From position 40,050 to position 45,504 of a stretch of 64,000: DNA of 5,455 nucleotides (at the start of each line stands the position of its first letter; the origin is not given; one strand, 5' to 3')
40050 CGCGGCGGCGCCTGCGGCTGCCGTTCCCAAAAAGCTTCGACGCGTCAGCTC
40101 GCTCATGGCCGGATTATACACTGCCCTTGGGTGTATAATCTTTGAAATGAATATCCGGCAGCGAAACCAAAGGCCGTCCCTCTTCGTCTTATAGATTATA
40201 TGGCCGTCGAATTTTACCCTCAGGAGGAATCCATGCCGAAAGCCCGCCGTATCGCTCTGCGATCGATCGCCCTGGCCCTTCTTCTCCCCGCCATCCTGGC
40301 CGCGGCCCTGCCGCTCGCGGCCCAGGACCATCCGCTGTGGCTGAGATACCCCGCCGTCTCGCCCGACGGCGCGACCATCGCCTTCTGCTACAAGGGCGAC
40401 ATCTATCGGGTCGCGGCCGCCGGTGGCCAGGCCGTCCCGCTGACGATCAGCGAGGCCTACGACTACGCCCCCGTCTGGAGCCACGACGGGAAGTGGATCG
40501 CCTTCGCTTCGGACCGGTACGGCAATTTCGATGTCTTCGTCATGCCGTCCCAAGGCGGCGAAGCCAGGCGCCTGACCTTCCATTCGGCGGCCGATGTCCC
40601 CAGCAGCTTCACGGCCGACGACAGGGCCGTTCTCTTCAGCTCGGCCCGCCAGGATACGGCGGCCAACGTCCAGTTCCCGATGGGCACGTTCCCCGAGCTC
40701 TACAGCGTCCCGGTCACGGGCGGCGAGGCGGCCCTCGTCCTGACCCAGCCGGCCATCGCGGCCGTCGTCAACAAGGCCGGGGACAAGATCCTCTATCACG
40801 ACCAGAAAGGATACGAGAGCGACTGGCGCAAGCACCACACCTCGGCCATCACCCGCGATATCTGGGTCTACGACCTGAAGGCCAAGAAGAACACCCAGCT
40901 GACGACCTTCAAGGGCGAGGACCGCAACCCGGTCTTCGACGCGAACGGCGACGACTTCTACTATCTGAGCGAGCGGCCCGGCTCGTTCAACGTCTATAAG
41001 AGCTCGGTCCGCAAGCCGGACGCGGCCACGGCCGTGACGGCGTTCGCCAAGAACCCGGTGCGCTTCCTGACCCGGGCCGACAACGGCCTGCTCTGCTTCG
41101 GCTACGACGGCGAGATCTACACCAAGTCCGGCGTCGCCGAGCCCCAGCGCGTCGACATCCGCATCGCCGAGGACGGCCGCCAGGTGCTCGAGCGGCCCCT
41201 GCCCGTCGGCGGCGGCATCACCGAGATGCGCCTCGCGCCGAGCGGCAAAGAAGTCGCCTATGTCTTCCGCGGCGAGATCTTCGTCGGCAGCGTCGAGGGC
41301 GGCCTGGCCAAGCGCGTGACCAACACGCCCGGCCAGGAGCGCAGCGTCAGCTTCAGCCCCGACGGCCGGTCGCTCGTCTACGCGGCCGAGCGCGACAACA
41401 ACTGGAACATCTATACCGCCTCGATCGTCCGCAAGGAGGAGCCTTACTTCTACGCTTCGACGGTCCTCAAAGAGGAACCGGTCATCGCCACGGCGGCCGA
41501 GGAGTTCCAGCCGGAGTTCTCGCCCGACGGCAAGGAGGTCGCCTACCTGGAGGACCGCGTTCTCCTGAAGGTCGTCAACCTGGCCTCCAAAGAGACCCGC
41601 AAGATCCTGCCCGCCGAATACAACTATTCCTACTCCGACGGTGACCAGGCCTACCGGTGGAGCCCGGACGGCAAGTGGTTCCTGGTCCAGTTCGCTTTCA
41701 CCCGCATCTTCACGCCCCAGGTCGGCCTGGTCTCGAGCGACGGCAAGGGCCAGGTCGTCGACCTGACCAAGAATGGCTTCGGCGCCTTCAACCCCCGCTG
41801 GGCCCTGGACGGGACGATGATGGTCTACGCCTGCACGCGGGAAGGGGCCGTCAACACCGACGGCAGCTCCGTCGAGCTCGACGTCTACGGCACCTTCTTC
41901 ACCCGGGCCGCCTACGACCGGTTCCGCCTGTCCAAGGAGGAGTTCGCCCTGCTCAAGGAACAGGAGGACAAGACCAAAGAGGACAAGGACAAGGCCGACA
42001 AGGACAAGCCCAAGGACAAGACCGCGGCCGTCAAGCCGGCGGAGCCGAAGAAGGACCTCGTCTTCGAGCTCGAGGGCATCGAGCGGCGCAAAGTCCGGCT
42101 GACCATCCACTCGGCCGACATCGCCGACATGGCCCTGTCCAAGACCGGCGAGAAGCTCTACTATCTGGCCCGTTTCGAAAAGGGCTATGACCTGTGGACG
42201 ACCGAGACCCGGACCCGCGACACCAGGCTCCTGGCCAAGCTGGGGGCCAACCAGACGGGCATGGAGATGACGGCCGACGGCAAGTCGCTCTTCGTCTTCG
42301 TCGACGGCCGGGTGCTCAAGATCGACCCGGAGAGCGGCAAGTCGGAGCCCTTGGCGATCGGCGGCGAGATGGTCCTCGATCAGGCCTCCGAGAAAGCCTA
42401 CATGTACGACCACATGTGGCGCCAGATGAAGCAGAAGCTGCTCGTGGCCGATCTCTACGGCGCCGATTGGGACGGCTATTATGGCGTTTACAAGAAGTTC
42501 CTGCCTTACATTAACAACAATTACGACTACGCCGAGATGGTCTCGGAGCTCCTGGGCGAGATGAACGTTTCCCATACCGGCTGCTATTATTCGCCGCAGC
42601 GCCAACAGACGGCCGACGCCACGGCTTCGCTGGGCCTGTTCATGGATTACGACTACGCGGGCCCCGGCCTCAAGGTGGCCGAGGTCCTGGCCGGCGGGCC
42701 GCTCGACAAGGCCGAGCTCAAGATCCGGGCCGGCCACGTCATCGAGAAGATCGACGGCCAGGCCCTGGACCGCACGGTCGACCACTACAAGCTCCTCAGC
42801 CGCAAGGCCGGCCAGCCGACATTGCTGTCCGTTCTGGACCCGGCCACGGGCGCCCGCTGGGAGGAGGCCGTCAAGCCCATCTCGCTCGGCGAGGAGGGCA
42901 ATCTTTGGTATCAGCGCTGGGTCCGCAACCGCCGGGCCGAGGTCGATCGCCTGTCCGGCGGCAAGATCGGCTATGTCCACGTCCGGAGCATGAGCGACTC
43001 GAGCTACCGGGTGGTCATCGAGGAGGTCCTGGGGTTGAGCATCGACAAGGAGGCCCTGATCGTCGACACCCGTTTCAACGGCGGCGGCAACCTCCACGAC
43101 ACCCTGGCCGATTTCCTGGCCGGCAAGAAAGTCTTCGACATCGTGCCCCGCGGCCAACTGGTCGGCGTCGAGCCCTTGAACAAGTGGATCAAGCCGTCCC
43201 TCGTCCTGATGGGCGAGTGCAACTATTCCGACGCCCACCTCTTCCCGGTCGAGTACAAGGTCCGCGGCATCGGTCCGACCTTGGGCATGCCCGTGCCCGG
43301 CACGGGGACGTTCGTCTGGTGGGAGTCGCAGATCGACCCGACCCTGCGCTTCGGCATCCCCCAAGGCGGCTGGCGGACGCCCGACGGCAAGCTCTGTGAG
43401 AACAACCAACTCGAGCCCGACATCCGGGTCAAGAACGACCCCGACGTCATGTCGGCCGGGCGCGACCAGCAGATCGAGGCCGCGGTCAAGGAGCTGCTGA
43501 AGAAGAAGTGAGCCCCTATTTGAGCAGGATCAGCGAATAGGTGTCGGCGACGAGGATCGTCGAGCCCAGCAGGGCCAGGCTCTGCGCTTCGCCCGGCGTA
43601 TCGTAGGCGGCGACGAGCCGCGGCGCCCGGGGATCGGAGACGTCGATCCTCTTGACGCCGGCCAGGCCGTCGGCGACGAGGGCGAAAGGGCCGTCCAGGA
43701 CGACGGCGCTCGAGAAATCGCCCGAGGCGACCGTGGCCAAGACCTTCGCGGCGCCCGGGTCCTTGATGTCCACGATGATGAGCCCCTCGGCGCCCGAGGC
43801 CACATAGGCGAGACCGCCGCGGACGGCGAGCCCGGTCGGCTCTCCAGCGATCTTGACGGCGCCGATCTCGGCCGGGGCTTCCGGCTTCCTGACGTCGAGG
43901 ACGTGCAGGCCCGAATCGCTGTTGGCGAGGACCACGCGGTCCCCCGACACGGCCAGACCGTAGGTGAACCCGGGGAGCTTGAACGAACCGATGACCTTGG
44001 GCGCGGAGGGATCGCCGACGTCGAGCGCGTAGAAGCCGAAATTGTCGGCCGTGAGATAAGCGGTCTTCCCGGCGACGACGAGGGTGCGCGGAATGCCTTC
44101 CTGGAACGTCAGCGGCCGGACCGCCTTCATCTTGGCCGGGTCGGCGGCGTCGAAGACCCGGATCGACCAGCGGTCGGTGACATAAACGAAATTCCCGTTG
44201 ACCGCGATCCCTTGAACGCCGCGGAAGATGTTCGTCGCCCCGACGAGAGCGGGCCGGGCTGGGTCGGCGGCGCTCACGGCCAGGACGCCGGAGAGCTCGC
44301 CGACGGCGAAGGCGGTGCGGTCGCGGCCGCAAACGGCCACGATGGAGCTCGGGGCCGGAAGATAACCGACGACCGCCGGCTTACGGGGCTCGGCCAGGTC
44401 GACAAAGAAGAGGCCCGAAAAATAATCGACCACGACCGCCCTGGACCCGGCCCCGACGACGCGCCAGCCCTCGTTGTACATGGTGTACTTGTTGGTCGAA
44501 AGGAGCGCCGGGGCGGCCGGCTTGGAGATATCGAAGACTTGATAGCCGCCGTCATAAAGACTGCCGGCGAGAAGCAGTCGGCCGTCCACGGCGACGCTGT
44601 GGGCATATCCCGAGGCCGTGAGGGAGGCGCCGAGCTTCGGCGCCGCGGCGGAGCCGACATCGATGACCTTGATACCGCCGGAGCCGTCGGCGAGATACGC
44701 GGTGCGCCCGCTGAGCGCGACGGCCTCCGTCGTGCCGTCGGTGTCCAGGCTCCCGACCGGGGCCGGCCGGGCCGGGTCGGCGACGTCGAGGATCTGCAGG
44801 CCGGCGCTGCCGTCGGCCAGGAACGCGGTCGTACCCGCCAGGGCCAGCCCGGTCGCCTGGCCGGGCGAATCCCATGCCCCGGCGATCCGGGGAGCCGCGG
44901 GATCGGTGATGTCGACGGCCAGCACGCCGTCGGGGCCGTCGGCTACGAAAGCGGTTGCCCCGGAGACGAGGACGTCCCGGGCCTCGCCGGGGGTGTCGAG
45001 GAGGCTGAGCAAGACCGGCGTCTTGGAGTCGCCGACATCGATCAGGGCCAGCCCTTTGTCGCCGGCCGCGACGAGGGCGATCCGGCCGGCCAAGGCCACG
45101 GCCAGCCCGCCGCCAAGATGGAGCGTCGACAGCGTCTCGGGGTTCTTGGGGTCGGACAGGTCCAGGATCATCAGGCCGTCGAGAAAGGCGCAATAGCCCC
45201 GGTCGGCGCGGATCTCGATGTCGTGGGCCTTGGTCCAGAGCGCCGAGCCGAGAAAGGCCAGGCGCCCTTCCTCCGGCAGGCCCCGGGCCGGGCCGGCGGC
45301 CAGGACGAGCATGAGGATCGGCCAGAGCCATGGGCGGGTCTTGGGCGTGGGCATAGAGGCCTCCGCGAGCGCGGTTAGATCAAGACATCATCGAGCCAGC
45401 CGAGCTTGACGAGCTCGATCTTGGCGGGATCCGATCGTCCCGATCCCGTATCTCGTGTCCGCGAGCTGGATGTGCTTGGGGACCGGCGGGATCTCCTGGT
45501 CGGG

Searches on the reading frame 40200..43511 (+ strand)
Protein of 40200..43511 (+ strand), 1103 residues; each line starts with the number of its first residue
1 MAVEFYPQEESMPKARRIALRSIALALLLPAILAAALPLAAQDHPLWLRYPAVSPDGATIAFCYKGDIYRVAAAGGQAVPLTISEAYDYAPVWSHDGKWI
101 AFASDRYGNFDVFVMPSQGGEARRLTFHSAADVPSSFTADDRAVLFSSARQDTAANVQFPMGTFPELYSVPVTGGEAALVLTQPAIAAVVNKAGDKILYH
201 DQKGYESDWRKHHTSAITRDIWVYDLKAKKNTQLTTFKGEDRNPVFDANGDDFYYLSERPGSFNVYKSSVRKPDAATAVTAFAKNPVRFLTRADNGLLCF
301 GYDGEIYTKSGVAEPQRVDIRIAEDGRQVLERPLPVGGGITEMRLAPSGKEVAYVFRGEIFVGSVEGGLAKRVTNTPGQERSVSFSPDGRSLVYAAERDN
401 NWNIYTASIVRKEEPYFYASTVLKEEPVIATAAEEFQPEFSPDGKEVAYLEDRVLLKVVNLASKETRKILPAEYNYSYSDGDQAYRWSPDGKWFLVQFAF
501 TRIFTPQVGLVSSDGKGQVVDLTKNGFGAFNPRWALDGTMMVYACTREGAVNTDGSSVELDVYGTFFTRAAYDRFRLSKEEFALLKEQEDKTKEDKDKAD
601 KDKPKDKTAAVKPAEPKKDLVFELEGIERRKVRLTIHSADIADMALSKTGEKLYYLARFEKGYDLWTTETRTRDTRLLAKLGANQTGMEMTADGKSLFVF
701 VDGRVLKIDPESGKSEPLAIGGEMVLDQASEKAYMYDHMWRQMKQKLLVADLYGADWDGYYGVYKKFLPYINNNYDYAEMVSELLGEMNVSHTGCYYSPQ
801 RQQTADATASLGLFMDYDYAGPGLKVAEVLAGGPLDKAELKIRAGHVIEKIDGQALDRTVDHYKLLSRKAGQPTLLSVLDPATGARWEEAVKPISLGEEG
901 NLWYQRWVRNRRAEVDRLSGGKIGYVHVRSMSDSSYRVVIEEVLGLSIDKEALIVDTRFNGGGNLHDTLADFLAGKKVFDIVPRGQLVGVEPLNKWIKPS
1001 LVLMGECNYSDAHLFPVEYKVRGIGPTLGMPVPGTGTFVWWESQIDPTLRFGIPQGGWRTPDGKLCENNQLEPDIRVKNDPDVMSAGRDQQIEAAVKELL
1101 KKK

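Call 60: search_protein_families(library=pfam, proteins=[window:40200-43511:+], max_evalue=0.00001)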
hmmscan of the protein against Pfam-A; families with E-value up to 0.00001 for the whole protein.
window:40200-43511:+ (1103 aa): 5 families
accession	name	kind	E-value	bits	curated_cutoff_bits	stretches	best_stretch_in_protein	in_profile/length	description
PF07676.18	PD40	-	8.9e-43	143.8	20.9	2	371-405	2-37/38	WD40-like Beta Propeller Repeat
PF03572.23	Peptidase_S41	-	4.9e-17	62.4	24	1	922-1077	1-165/165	Peptidase family S41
PF14684.11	Tricorn_C1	-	7.9e-16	58.2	24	1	730-786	3-59/59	Tricorn protease C1 domain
PF00930.27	DPPIV_N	-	2e-10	40.4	22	0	49-85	46-82/354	Dipeptidyl peptidase IV (DPP IV) N-terminal region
PF25174.1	Beta-prop_THOC3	-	5.4e-09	35.9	305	0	428-497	84-147/272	THOC3 beta-propeller domain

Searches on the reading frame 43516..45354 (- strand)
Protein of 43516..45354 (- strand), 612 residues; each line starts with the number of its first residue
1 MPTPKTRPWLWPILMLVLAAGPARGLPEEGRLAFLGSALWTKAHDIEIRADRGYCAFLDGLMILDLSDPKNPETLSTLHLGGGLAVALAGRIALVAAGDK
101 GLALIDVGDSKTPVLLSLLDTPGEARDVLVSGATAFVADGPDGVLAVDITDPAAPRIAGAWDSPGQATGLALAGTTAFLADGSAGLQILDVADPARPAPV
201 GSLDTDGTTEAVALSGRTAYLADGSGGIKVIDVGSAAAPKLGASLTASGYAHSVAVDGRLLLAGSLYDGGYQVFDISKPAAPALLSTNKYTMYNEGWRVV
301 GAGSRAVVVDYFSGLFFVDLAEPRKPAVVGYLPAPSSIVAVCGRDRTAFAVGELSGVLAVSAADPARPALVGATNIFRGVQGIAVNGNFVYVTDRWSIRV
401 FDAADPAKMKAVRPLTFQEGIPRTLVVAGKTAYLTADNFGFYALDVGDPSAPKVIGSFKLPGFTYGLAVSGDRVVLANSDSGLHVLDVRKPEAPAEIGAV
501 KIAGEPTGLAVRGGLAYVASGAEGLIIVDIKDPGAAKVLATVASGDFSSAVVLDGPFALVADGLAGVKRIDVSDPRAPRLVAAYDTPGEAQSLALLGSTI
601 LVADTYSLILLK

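Call 60: search_protein_families(library=pfam, proteins=[window:43516-45354:-], max_evalue=0.00001)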
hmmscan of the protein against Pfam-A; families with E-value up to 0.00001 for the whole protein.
window:43516-45354:- (612 aa): 2 families
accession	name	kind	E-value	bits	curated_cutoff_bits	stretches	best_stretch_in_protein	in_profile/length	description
PF08309.17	LVIVD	-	2.8e-52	174.2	20.2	1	122-160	1-39/42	LVIVD repeat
PF09826.15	Beta_propel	-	7.2e-15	55.3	22.4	0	441-467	329-355/495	Beta propeller domain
